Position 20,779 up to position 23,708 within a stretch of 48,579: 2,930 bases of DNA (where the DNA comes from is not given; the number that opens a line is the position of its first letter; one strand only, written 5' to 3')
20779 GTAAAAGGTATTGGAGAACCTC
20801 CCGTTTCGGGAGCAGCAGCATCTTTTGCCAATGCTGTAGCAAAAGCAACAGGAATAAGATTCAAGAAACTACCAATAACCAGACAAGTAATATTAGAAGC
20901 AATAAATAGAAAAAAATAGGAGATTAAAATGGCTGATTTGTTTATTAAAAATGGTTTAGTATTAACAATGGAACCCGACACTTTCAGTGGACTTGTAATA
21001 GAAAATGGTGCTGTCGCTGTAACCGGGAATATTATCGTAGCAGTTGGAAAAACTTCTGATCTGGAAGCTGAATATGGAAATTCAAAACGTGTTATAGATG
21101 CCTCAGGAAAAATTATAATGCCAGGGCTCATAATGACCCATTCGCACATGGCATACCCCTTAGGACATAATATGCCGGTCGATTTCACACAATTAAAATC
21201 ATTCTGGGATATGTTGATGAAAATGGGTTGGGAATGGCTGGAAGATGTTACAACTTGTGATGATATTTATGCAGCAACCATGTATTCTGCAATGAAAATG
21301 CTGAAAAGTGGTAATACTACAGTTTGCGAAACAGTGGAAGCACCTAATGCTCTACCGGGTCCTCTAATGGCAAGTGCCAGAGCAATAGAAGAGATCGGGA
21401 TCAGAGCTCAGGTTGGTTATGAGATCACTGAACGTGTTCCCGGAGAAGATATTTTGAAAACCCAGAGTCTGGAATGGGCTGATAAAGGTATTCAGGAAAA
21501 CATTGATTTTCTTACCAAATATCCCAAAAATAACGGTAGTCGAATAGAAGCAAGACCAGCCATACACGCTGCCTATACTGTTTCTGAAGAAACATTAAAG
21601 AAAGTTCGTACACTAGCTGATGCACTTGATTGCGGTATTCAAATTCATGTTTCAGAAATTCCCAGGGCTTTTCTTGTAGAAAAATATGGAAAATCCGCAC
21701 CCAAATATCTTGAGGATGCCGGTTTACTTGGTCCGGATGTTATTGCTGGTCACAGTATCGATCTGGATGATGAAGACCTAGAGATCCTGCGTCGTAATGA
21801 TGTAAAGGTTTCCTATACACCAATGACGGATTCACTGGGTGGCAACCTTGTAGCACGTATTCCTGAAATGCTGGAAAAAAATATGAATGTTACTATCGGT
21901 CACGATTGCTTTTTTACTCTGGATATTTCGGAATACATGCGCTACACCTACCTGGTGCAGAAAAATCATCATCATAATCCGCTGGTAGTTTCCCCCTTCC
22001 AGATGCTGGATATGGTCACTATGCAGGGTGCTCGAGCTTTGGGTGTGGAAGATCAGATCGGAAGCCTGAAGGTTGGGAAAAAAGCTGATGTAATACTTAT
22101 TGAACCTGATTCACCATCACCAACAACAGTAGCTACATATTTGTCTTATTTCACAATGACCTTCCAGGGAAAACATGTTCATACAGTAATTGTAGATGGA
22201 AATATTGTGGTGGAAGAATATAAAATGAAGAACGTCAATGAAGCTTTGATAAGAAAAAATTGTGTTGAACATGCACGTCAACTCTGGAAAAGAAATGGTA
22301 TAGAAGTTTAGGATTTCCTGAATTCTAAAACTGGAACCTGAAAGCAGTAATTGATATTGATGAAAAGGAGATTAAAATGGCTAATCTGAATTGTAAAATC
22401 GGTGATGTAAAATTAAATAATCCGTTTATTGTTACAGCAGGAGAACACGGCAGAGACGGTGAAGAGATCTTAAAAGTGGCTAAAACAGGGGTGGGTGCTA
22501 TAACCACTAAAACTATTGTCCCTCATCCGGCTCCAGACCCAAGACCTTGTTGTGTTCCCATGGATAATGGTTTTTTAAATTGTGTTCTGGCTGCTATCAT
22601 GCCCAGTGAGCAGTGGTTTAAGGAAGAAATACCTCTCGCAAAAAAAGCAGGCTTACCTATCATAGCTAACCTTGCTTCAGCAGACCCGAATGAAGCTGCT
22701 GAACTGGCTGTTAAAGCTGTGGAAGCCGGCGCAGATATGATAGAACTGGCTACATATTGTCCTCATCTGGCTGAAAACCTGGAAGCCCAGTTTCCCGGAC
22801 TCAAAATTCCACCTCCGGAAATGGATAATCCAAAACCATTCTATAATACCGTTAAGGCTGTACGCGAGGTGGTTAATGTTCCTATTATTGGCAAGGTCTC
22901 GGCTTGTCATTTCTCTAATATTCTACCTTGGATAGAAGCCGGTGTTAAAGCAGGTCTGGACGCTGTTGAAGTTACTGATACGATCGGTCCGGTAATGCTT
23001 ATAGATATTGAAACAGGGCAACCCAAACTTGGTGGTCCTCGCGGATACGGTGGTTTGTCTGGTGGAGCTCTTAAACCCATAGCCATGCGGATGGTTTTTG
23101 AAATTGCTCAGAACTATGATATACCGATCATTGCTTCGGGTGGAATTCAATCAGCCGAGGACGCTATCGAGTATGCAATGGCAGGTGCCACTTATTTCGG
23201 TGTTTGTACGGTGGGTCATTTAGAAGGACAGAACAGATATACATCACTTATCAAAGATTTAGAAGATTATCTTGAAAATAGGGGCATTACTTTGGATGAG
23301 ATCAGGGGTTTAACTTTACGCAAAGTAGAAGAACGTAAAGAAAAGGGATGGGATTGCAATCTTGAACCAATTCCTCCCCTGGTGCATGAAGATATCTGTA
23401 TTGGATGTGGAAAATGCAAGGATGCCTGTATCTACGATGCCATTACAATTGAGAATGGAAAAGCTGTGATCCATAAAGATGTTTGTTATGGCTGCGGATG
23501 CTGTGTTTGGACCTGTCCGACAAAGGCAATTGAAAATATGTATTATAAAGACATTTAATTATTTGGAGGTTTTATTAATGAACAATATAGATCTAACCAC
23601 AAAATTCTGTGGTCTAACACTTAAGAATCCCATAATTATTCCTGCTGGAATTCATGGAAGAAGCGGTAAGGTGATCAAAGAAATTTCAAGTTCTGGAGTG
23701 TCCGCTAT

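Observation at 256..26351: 26-kb single-strand island combining a Mo-hydroxylase, twin PreA-like reductases, an ATP-dependent hydantoinase, an atypical transcarbamylase, an opine-DH-like enzyme and an IOR/ADP-forming acyl-CoA synthetase module: candidate undescribed anaerobic N-heterocycle/ureide fermentation system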

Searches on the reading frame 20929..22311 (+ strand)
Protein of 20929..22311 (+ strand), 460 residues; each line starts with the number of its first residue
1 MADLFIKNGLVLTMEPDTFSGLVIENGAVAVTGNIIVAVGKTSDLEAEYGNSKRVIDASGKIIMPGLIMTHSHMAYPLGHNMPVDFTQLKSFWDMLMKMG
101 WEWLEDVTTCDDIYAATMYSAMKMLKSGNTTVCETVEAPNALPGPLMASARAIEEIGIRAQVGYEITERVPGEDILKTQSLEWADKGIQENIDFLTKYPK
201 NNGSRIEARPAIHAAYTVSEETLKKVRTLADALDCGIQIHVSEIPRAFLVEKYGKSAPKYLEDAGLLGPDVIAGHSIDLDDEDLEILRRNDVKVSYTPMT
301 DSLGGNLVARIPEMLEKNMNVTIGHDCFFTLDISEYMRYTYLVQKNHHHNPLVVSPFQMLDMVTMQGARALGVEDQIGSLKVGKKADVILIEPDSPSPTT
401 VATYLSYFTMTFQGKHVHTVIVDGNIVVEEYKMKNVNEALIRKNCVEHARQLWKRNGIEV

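Call 4: search_protein_families(library=pfam, proteins=[window:20929-22311:+])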
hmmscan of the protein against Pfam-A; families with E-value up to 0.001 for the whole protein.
window:20929-22311:+ (460 aa): 3 families
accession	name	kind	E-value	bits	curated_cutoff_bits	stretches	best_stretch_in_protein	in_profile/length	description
PF01979.26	Amidohydro_1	-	6.1e-45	154.4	25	1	62-427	1-345/345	Amidohydrolase family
PF07969.17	Amidohydro_3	-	4.1e-16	60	29.7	1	305-428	353-472/472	Amidohydrolase family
PF22039.1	HUTI_composite_bact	-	2.3e-05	24.3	25.5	1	27-49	1-23/26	Imidazolonepropionase-like composite domain, bacteria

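Call 6: search_protein_families(library=ncbifam, proteins=[window:20929-22311:+])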
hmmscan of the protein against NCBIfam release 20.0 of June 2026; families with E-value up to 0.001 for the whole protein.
window:20929-22311:+ (460 aa): 65 families (the best 25 are shown)
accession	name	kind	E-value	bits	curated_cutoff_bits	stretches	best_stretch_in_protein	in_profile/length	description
NF005540.0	PRK07203.1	equivalog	1.4e-75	254.6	444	1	4-455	2-441/444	putative aminohydrolase SsnA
TIGR03314.1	Se_ssnA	subfamily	1.6e-73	248.1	455.5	1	4-455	1-440/441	putative selenium metabolism protein SsnA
NF004701.0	PRK06038.1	equivalog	3.6e-73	246.7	609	1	1-455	3-429/432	N-ethylammeline chlorohydrolase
NF005557.0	PRK07228.1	equivalog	4e-69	233.4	522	1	4-458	3-443/445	5'-deoxyadenosine deaminase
NF006549.0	PRK09045.1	equivalog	5.5e-56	190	540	1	2-452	8-439/444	TRZ/ATZ family hydrolase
NF004995.0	PRK06380.1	subfamily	4.2e-53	180.8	567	1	5-439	4-410/418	metal-dependent hydrolase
NF006252.0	PRK08393.1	equivalog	5e-53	180.6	617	1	5-443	4-414/424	N-ethylammeline chlorohydrolase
NF006056.0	PRK08204.1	subfamily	1.2e-47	162.8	391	1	3-456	4-444/449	hypothetical protein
NF006055.0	PRK08203.1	equivalog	1.6e-44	152.2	532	1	10-455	13-453/455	8-oxoguanine deaminase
NF012037.0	PRK15493.1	equivalog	1.6e-37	129.4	779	1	22-442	18-423/435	bifunctional S-methyl-5'-thioadenosine deaminase/S-adenosylhomocysteine deaminase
NF004801.0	PRK06151.1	subfamily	2e-36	125.9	416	1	22-454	20-464/491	chlorohydrolase family protein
NF005211.0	PRK06687.1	equivalog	2e-32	112.5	703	1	23-435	18-416/419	TRZ/ATZ family protein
TIGR02967.1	guan_deamin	equivalog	1.2e-31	110.2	375.4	1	23-398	3-367/401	guanine deaminase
NF006681.0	PRK09229.1-2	equivalog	7.3e-31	107.4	362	1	26-438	15-435/451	formimidoylglutamate deiminase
NF006679.0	PRK09228.1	subfamily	8e-29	100.6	351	1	23-398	28-392/433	guanine deaminase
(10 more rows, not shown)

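Call 32: search_solved_structures(query=window:20929-22311:+, max_evalue=1e-20)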
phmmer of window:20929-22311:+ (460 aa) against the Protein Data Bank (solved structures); distinct sequences matched with E-value up to 1e-20: 7.
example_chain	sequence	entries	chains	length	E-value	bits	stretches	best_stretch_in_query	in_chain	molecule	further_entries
4v1x_A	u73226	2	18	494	3.1e-39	138.3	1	4-433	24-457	ATRAZINE CHLOROHYDROLASE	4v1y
4f0r_A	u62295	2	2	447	3.1e-32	115.2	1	11-445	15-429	5-methylthioadenosine/S-adenosylhomocysteine deaminase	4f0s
3lnp_A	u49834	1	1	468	5.3e-29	104.5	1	19-441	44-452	Amidohydrolase family Protein OLEI01672_1_465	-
4dyk_A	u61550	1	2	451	2.3e-25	92.6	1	19-395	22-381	AMIDOHYDROLASE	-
4gbd_A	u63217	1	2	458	2.4e-25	92.5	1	19-395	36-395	Putative uncharacterized protein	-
4dzh_A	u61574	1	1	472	3.1e-25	92.1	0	209-408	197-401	AMIDOHYDROLASE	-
3hpa_A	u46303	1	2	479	7.5e-22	81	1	4-449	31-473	AMIDOHYDROLASE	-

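Call 50: find_homologous_proteins(query=window:20929-22311:+, max_evalue=1e-60)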
Query window:20929-22311:+ (460 aa): 370 proteins with E <= 1e-60 among 8000 candidates; the best 120 are listed.
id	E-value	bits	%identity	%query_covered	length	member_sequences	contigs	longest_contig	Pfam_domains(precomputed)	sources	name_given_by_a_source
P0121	0.0e+0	1031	98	100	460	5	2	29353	PF07969.18,PF01979.27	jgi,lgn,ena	-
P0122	4.7e-269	911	85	100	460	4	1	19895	PF07969.18,PF01979.27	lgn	-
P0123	1.8e-268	909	85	100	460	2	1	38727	PF07969.18,PF01979.27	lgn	-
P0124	9.0e-212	722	68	99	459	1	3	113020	PF07969.18,PF22039.2,PF01979.27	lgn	-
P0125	4.2e-207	706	66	100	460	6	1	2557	PF07969.18,PF01979.27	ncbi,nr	ncbi:MAG: amidohydrolase family protein [Thermoanaerobacterales bacterium]|nr:amidohydrolase family 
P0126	5.6e-206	703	66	100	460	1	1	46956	PF07969.18,PF01979.27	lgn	-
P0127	3.1e-205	700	64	100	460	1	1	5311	PF07969.18,PF01979.27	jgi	jgi:5-methylthioadenosine/S-adenosylhomocysteine deaminase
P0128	9.1e-205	699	64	100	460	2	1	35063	PF07969.18,PF01979.27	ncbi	-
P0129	1.0e-204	699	65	100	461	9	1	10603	PF07969.18,PF01979.27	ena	-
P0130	5.1e-204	696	64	100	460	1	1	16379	PF07969.18,PF01979.27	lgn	-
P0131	6.8e-204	696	66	100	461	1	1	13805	PF07969.18,PF01979.27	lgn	-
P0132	5.8e-203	693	65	100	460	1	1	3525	PF07969.18,PF01979.27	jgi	-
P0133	8.7e-203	692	65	100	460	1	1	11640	PF07969.18,PF01979.27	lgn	-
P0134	1.1e-202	692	65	100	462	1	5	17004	PF07969.18,PF01979.27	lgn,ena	-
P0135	2.1e-202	691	65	100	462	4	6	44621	PF07969.18,PF01979.27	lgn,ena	-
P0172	1.1e-192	659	64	99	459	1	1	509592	PF07969.18,PF22039.2,PF01979.27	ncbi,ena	-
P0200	1.1e-188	646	62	100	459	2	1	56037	PF07969.18,PF22039.2,PF01979.27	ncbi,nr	ncbi:MAG: amidohydrolase family protein [Spirochaetales bacterium]|nr:amidohydrolase family protein 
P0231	1.2e-185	636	61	99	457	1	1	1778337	PF07969.18,PF22039.2,PF01979.27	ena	-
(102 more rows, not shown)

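Call 51: find_encoding_contigs(protein=P0200, flank=10000, max_places=1)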
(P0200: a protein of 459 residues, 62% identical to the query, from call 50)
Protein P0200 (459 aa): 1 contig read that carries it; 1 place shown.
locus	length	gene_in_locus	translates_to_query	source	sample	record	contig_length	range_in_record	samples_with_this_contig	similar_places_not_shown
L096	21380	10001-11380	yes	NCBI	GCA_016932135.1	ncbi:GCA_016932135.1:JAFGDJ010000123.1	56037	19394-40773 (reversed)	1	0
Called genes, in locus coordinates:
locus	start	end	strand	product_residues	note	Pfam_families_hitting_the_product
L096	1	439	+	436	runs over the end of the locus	PF09338:Gly_reductase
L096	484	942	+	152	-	-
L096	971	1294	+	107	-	PF00085:Thioredoxin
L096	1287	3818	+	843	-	PF08545:ACP_syn_III (weak), PF19364:DUF5940, PF02504:FA_synthesis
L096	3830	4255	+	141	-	PF13247:Fer4_11, PF12838:Fer4_7, PF13187:Fer4_9 (weak), PF25160:LdpA_Fe-S-bd, PF00037:Fer4, PF12797:Fer4_2, PF12837:Fer4_6, PF13237:Fer4_10 (weak), +4 more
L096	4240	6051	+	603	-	PF02730:AFOR_N, PF01314:AFOR_C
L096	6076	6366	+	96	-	-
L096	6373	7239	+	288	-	PF00941:FAD_binding_5, PF03450:CO_deh_flav_C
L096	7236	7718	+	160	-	PF00111:Fer2, PF01799:Fer2_2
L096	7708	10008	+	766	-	PF01315:Ald_Xan_dh_C, PF02738:MoCoBD_1, PF20256:MoCoBD_2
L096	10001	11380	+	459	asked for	PF22039:HUTI_composite_bact (weak), PF01979:Amidohydro_1, PF07969:Amidohydro_3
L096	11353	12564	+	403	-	PF01180:DHO_dh, PF12838:Fer4_7, PF13187:Fer4_9, PF13237:Fer4_10, PF14697:Fer4_21 (weak), PF00037:Fer4, PF12797:Fer4_2 (weak), PF12837:Fer4_6 (weak), +5 more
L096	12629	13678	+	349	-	PF02608:Bmp, PF13407:Peripla_BP_4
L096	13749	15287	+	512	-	PF00005:ABC_tran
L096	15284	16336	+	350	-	PF02653:BPD_transp_2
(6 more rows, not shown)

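Call 52: find_encoding_contigs(protein=P0231, flank=10000, max_places=1)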
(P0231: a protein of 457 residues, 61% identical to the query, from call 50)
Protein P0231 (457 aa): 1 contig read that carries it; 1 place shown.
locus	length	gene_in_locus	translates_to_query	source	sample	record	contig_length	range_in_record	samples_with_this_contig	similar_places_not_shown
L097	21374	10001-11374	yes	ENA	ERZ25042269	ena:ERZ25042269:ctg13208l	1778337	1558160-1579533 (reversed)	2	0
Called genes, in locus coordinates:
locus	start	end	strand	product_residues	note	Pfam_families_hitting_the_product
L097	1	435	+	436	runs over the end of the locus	PF09338:Gly_reductase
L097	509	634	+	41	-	PF04723:GRDA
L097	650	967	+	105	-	PF04723:GRDA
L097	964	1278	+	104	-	PF00085:Thioredoxin, PF13098:Thioredoxin_2 (weak)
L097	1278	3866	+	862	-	PF19364:DUF5940, PF02504:FA_synthesis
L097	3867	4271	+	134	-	PF12797:Fer4_2 (faint), PF12837:Fer4_6 (faint), PF13187:Fer4_9 (faint), PF13247:Fer4_11, PF14697:Fer4_21 (weak), PF25160:LdpA_Fe-S-bd, PF00037:Fer4 (weak), PF12838:Fer4_7 (weak), +3 more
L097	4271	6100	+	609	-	PF02730:AFOR_N, PF01314:AFOR_C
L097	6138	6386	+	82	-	-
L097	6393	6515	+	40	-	-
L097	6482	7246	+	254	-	PF00941:FAD_binding_5, PF03450:CO_deh_flav_C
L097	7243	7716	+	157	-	PF01799:Fer2_2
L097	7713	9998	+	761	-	PF01315:Ald_Xan_dh_C, PF02738:MoCoBD_1, PF20256:MoCoBD_2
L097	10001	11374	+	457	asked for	PF22039:HUTI_composite_bact (weak), PF01979:Amidohydro_1, PF07969:Amidohydro_3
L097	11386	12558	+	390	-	PF01180:DHO_dh, PF12838:Fer4_7, PF13237:Fer4_10, PF14697:Fer4_21, PF25160:LdpA_Fe-S-bd, PF00037:Fer4 (weak), PF12797:Fer4_2 (weak), PF12837:Fer4_6 (weak), +2 more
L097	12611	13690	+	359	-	PF02608:Bmp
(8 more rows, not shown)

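Call 53: find_encoding_contigs(protein=P0172, flank=10000, max_places=1)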
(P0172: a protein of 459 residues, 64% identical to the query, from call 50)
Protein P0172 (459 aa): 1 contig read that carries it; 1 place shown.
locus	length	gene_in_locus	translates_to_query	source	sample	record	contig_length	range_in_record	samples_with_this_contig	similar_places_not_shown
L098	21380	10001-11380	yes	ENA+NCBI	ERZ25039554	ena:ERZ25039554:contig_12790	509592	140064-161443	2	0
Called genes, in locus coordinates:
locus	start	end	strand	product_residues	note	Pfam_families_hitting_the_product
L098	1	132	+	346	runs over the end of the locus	PF07355:GRDB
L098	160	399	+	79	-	-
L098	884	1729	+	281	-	PF09338:Gly_reductase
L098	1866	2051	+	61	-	-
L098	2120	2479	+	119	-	PF07992:Pyr_redox_2, PF00070:Pyr_redox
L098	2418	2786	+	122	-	PF07992:Pyr_redox_2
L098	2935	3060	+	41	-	PF04723:GRDA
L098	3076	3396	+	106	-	PF04723:GRDA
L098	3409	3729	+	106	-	PF00085:Thioredoxin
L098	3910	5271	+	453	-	PF19364:DUF5940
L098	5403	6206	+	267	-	PF02504:FA_synthesis (weak)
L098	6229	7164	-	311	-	-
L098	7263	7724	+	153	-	PF00111:Fer2, PF01799:Fer2_2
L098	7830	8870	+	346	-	PF01315:Ald_Xan_dh_C, PF02738:MoCoBD_1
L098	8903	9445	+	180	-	PF20256:MoCoBD_2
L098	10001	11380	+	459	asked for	PF22039:HUTI_composite_bact, PF01979:Amidohydro_1, PF07969:Amidohydro_3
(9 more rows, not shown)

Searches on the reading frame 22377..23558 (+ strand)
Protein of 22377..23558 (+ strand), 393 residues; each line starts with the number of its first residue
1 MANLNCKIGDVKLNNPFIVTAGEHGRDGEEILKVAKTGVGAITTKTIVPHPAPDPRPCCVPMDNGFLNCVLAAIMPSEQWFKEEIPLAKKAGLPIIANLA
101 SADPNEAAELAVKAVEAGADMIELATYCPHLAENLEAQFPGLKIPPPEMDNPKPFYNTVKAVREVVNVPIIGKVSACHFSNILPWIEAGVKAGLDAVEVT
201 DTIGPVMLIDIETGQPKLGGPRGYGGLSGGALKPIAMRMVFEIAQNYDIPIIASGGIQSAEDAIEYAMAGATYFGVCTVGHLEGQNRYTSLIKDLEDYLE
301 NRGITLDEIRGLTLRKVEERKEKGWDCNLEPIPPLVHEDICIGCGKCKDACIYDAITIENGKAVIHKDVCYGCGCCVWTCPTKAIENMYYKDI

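Call 4: search_protein_families(library=pfam, proteins=[window:22377-23558:+])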
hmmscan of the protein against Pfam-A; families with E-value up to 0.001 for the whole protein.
window:22377-23558:+ (393 aa): 11 families
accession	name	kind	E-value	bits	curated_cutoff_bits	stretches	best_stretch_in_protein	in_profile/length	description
PF01180.27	DHO_dh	-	5e-37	128.1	27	1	4-299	2-291/291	Dihydroorotate dehydrogenase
PF00037.32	Fer4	-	1.8e-09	37.4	21.1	2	336-357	3-24/24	4Fe-4S binding domain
PF14697.11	Fer4_21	-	1.5e-08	35.1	35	1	336-386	3-58/59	4Fe-4S dicluster domain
PF12838.12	Fer4_7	-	3.5e-07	31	27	1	341-384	2-52/52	4Fe-4S dicluster domain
PF12797.12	Fer4_2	-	4.9e-07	29.7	24.5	0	334-351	3-20/22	4Fe-4S binding domain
PF13237.11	Fer4_10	-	1.4e-06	28.5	25.5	1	337-381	5-53/53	4Fe-4S dicluster domain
PF01207.24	Dus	-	1.6e-06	27.9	20.4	0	82-174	44-129/311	Dihydrouridine synthase (Dus)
PF25160.1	LdpA_Fe-S-bd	-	2.2e-05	24.5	27.6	1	355-390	17-48/49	LdpA Fe-S cluster-binding domain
PF04481.18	DUF561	-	4e-05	23.4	21.6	0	237-298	175-236/243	Protein of unknown function (DUF561)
PF13187.11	Fer4_9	-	6.3e-05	23.4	27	1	341-385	2-52/52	4Fe-4S dicluster domain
PF13484.11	Fer4_16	-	0.0002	22.5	30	0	341-359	2-20/66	4Fe-4S double cluster binding domain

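Call 6: search_protein_families(library=ncbifam, proteins=[window:22377-23558:+])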
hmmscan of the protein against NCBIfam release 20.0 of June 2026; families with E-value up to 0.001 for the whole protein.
window:22377-23558:+ (393 aa): 61 families (the best 25 are shown)
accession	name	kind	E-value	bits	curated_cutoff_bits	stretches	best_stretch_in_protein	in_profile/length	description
NF005574.0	PRK07259.1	equivalog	2.5e-54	184.3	269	1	2-312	3-301/304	dihydroorotate dehydrogenase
TIGR01037.2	pyrD_sub1_fam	subfamily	5.9e-51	173.3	270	1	4-313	1-299/300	dihydroorotate dehydrogenase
NF006183.0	PRK08318.1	equivalog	2.4e-47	161.7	335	1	1-386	1-396/422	NAD-dependent dihydropyrimidine dehydrogenase subunit PreA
NF041011.1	dihydoor_dh_Arch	equivalog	1.4e-40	139.3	330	1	7-313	2-287/289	dihydroorotate dehydrogenase PyrD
NF005741.0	PRK07565.1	subfamily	3.2e-19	69.2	303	1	88-314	98-307/335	dihydroorotate dehydrogenase-like protein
NF002702.0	PRK02506.1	equivalog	4.8e-19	68.6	301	1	193-311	186-307/313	dihydroorotate oxidase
NF040770.1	hetero_SS_HdrA2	exception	1.3e-12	46.6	1100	1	327-392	565-630/777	CoB-CoM heterodisulfide reductase HdrA2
TIGR03294.1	FrhG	equivalog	8.4e-11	42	245.5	1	327-385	162-220/228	coenzyme F420 hydrogenase subunit gamma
NF045874.1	Vhu_polyferre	exception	9.1e-11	41.1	600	1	333-385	122-174/381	F420-non-reducing hydrogenase associated-polyferredoxin VhuB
NF038196.1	ferrodoxin_EFR1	subfamily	1.2e-10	41.8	75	1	337-386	182-230/242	EFR1 family ferrodoxin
NF005503.0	PRK07118.1-2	equivalog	2.5e-10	40.1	252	1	341-387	140-186/292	RnfABCDGE type electron transport complex subunit B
NF005504.0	PRK07118.1-3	equivalog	6.5e-10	38.8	437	1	340-389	220-269/293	Fe-S cluster domain-containing protein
NF003645.0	PRK05286.1-2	equivalog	6.9e-10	38.3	366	1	224-314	262-355/359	quinone-dependent dihydroorotate dehydrogenase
TIGR01944.1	rnfB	subfamily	1.2e-09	38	68.7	1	333-387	107-162/190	RnfABCDGE type electron transport complex subunit B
TIGR01036.1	pyrD_sub2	equivalog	3e-09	36.1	200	1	222-304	260-344/356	dihydroorotate dehydrogenase (quinone)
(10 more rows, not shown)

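Call 49: search_solved_structures(query=window:22377-23558:+, max_evalue=1e-20)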
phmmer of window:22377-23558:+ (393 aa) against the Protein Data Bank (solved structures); distinct sequences matched with E-value up to 1e-20: 6.
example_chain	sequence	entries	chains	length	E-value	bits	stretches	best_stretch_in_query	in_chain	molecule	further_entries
5ue9_A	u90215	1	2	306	1.5e-25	93.5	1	4-304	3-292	Dihydroorotate dehydrogenase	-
1ep1_A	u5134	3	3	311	2.3e-25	92.8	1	4-280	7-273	DIHYDROOROTATE DEHYDROGENASE B (PYRD SUBUNIT)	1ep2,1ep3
5ksw_A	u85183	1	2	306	7.3e-25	91.2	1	4-304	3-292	Dihydroorotate dehydrogenase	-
1gt8_A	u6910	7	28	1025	1.2e-24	90.4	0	56-279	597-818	DIHYDROPYRIMIDINE DEHYDROGENASE | Dihydropyrimidine dehydrogenase [NADP(+)]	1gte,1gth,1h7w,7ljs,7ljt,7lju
1h7x_A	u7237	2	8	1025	2.3e-23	86.2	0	56-279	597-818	DIHYDROPYRIMIDINE DEHYDROGENASE | Dihydropyrimidine dehydrogenase [NADP(+)]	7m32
7m31_A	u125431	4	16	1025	2.8e-23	86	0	56-279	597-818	Dihydropyrimidine dehydrogenase [NADP(+)]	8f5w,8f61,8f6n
